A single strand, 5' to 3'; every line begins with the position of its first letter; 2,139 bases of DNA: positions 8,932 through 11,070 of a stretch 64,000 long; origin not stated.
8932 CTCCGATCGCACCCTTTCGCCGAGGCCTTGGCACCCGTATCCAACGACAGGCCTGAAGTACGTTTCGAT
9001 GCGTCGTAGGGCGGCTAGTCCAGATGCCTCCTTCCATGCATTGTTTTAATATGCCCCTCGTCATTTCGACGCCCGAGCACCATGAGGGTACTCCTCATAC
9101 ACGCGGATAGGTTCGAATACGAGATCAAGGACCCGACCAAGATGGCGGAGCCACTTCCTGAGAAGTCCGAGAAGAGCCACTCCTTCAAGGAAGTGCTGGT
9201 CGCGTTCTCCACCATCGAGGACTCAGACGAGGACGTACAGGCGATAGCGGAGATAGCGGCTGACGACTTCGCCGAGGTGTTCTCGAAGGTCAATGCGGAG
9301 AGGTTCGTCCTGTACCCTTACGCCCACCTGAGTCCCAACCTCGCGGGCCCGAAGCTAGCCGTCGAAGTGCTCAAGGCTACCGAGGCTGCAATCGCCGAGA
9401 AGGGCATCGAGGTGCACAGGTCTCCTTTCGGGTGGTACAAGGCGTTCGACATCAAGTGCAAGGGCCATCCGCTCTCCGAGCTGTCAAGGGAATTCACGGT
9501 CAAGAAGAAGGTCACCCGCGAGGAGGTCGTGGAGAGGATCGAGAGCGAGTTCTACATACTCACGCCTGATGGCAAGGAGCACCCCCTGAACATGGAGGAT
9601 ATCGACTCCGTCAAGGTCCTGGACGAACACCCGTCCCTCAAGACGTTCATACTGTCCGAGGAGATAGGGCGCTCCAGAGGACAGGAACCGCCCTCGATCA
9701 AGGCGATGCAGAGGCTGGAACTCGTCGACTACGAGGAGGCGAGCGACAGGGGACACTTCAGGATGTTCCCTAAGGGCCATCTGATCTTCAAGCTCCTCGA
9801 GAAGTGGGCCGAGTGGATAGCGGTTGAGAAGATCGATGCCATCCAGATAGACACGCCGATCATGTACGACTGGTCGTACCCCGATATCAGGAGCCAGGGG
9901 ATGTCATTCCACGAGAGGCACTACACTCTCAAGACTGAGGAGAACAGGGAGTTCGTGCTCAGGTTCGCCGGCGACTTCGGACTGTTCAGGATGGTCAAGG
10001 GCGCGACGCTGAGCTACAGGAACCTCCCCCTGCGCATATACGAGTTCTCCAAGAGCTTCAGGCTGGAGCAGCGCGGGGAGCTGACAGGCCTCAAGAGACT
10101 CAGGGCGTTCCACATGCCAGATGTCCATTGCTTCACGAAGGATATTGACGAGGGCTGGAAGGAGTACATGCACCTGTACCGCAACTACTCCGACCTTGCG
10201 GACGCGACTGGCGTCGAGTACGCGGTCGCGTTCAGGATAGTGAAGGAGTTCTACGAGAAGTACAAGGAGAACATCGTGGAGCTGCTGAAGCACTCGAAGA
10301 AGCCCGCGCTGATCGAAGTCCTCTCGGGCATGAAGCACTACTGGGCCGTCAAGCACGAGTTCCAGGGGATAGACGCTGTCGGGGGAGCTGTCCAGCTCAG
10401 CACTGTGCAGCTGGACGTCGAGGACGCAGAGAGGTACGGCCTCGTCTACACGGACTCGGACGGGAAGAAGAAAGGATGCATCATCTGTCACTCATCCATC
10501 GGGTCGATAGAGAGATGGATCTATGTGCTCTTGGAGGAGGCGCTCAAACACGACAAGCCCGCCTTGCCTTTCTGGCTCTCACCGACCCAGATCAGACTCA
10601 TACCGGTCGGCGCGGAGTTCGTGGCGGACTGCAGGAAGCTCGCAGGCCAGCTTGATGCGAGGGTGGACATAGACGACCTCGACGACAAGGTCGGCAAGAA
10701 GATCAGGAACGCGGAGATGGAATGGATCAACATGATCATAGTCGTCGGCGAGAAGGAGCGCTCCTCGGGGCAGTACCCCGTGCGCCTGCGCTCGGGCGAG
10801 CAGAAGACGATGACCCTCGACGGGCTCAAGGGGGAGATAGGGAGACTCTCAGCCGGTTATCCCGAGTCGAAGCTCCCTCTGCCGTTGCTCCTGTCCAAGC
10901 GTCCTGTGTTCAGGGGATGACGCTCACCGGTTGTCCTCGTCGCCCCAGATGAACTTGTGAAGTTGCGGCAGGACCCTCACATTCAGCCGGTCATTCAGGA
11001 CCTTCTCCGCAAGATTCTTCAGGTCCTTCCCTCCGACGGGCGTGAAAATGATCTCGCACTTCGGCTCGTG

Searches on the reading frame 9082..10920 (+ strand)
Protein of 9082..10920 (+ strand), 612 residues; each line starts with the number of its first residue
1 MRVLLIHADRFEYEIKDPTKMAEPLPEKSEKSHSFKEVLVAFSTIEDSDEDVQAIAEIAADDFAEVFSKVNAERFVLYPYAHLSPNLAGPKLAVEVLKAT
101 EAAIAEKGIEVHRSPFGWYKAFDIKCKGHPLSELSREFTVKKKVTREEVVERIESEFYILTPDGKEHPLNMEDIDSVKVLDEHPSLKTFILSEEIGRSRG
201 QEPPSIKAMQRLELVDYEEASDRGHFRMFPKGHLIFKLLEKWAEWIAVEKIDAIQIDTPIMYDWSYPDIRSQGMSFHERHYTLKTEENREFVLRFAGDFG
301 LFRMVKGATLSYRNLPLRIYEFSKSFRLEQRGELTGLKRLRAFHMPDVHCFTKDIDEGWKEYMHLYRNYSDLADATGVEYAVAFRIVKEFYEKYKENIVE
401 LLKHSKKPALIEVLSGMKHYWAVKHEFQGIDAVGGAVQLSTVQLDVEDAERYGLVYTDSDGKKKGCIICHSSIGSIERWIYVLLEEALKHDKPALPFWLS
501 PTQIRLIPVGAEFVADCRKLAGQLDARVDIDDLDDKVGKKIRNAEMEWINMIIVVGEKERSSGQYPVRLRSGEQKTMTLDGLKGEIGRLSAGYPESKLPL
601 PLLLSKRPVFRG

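Call 74: search_protein_families(library=pfam, proteins=[window:9082-10920:+], max_evalue=0.00001)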
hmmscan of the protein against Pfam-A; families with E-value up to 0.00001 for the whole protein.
window:9082-10920:+ (612 aa): 3 families
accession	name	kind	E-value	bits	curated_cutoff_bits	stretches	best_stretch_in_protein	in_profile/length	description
PF08915.16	tRNA-Thr_ED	-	1.7e-47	161.4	30.2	1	1-137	1-136/137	Archaea-specific editing domain of threonyl-tRNA synthetase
PF00587.30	tRNA-synt_2b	-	6.9e-21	75.5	29.3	1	281-486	1-178/179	tRNA synthetase class II core domain (G, H, P, S and T)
PF03129.25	HGTP_anticodon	-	1.5e-14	54.4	21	1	503-586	1-91/94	Anticodon binding domain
